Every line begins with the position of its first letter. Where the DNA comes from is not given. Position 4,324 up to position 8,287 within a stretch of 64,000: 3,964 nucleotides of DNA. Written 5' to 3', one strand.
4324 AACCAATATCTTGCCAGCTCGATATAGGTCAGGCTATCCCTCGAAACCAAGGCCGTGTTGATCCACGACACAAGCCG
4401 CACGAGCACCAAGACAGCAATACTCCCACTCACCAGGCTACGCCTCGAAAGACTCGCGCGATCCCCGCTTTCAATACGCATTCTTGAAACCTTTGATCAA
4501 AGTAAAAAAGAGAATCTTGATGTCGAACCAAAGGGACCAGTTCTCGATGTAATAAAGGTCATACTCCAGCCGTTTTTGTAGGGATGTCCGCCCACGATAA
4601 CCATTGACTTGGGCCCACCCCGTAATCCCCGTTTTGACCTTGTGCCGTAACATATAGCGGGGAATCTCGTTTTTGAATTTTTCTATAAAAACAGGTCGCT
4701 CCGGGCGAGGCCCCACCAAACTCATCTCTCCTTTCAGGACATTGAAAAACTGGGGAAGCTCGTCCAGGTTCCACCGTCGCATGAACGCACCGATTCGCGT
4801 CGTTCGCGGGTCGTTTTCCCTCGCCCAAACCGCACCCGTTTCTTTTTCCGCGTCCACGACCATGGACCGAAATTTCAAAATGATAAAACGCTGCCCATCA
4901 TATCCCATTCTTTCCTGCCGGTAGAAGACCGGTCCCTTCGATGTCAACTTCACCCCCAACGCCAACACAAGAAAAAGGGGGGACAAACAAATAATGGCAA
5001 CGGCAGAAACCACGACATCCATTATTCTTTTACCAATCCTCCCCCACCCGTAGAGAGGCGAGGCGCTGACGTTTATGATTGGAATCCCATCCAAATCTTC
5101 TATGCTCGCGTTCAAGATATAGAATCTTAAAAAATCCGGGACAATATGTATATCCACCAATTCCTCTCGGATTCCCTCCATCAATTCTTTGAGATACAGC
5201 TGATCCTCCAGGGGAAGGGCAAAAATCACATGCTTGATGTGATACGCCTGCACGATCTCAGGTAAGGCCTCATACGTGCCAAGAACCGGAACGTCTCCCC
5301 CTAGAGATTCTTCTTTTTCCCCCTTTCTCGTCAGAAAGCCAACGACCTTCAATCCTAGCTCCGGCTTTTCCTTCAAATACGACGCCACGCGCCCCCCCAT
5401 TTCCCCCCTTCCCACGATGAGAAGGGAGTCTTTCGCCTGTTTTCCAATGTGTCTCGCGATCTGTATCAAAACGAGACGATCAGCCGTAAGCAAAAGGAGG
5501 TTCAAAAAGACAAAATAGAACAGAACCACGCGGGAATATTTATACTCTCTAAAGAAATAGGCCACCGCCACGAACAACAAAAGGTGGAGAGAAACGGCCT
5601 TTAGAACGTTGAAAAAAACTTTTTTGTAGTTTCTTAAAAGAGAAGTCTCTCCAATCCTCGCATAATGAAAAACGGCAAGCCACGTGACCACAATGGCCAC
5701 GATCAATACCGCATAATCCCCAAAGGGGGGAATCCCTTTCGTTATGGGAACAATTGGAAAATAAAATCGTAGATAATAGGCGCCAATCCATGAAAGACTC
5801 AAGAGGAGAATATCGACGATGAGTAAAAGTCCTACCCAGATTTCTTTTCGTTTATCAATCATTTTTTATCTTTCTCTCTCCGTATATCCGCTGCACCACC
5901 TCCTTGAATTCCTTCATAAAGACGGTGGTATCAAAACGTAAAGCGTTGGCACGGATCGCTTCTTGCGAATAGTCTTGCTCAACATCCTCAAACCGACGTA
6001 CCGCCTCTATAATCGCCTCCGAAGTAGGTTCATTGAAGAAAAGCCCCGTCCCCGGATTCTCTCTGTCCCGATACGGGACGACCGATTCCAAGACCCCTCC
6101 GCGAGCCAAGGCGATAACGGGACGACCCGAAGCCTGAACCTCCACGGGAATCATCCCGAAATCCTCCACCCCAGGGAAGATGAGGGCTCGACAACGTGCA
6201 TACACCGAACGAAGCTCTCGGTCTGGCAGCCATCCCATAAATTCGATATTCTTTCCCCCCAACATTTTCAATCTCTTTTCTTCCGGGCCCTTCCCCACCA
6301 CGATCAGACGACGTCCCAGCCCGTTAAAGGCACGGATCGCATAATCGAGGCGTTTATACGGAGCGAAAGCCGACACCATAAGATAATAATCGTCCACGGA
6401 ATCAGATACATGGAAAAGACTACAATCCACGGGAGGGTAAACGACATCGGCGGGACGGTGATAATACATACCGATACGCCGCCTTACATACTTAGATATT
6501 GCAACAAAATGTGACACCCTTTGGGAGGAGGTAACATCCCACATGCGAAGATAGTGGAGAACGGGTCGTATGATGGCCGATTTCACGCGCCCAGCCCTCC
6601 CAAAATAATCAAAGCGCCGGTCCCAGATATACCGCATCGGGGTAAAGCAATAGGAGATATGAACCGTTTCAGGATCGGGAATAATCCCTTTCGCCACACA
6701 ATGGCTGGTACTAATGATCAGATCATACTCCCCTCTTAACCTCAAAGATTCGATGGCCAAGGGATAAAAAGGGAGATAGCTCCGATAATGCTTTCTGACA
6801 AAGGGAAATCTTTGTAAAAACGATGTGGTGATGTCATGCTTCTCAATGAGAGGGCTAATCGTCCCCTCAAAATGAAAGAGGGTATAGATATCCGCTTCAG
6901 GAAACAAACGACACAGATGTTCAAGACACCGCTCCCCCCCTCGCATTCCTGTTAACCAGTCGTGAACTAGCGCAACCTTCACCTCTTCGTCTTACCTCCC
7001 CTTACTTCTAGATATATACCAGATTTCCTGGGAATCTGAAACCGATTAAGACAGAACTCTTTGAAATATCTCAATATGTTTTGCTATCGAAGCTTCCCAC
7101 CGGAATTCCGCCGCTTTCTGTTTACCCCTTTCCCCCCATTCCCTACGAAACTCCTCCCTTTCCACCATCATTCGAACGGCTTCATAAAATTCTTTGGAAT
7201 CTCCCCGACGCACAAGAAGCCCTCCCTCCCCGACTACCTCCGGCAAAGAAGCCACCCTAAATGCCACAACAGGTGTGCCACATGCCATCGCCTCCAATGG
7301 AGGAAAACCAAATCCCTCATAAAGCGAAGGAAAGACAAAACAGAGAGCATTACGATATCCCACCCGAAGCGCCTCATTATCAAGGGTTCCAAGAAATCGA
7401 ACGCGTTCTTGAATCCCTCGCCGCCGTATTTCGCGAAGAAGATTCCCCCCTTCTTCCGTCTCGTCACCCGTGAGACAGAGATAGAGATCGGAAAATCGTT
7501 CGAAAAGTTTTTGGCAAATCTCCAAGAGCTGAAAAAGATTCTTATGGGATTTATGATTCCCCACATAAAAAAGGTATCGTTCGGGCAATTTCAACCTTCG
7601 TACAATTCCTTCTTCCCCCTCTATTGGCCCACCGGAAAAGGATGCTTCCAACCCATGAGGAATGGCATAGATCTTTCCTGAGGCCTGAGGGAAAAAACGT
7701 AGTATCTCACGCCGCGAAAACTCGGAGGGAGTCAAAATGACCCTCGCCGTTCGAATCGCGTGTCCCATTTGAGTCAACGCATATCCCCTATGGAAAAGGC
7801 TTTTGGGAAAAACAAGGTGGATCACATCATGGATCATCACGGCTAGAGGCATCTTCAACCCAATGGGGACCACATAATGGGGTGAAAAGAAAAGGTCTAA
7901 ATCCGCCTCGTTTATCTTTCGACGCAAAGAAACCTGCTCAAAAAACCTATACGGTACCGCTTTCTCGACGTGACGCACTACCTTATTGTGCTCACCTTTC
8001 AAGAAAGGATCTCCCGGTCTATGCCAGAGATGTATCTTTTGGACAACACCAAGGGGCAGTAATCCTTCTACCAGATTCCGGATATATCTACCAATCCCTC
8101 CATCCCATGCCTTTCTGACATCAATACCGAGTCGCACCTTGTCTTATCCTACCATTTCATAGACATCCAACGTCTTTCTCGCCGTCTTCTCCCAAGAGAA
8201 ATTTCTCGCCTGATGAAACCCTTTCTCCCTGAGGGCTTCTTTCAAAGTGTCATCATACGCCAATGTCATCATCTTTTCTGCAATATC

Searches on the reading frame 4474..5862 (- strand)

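Call 25: search_protein_families(library=ncbifam, proteins=[window:4474-5862:-], max_evalue=1e-20)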
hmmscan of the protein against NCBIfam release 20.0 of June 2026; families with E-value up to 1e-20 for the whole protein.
window:4474-5862:- (463 aa): 10 families
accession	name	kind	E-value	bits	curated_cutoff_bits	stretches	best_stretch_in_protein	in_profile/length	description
TIGR03023.1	WcaJ_sugtrans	equivalog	5e-148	494.1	410.75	1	16-461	2-449/453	undecaprenyl-phosphate glucose phosphotransferase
TIGR03025.1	EPS_sugtrans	subfamily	8.6e-147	489.9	295.55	1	16-461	2-441/445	exopolysaccharide biosynthesis polyprenyl glycosylphosphotransferase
NF007518.0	PRK10124.1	equivalog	3.1e-93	313.1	684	1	73-461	66-460/464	undecaprenyl-phosphate glucose phosphotransferase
TIGR03013.1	EpsB_2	subfamily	7.9e-88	295.5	393.35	1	17-455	3-433/443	TIGR03013 family XrtA/PEP-CTERM system glycosyltransferase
TIGR03022.1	WbaP_sugtrans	subfamily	1.3e-81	275.2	403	1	13-455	1-446/456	undecaprenyl-phosphate galactose phosphotransferase WbaP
NF041877.1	EPS_EpsZ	equivalog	5.5e-56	190.1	800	1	278-454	266-448/459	exopolysaccharide biosynthesis polyisoprenyl-phosphate hexose-1-phosphate transferase EpsZ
NF050817.1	PolSacchBiosHfsE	equivalog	2.1e-55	188.3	750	1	80-455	77-456/467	polysaccharide biosynthesis protein HfsE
NF052601.1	undeca_RfbP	equivalog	3.8e-46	157.3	330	1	274-455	41-232/244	undecaprenyl-phosphate galactose phosphotransferase family protein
NF011751.0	PRK15204.1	equivalog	3.1e-42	144.8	907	1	58-454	68-465/476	undecaprenyl-phosphate galactose phosphotransferase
NF045514.1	glycotran_HepC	equivalog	8.6e-25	87.3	140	1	275-387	114-211/220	heterocyst development glycosyltransferase HepC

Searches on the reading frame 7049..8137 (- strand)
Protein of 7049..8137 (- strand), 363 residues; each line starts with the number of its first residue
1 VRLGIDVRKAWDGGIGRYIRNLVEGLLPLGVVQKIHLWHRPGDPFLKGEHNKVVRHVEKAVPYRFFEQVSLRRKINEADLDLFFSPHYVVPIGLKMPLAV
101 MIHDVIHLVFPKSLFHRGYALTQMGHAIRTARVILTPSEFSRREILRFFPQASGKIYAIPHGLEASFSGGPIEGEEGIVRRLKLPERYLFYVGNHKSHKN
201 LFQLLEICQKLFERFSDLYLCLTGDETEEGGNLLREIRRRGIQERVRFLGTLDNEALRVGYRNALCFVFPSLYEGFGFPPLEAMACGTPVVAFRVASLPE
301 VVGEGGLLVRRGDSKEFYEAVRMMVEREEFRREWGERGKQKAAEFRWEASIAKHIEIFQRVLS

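Call 25: search_protein_families(library=ncbifam, proteins=[window:7049-8137:-], max_evalue=1e-20)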
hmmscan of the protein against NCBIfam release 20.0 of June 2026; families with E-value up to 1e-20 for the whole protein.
window:7049-8137:- (363 aa): 3 families
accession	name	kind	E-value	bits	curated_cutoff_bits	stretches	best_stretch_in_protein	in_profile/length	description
TIGR02149.1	glgA_Coryne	subfamily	2e-24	86.5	302.4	1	115-362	127-391/391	glycogen synthase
TIGR03449.1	mycothiol_MshA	equivalog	3.6e-22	78.8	462.5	1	143-361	177-403/406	D-inositol-3-phosphate glycosyltransferase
TIGR04047.1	MSMEG_0565_glyc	hypoth_equivalog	3.3e-21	75.8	259.85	1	127-359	135-372/373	MSMEG_0565 family glycosyltransferase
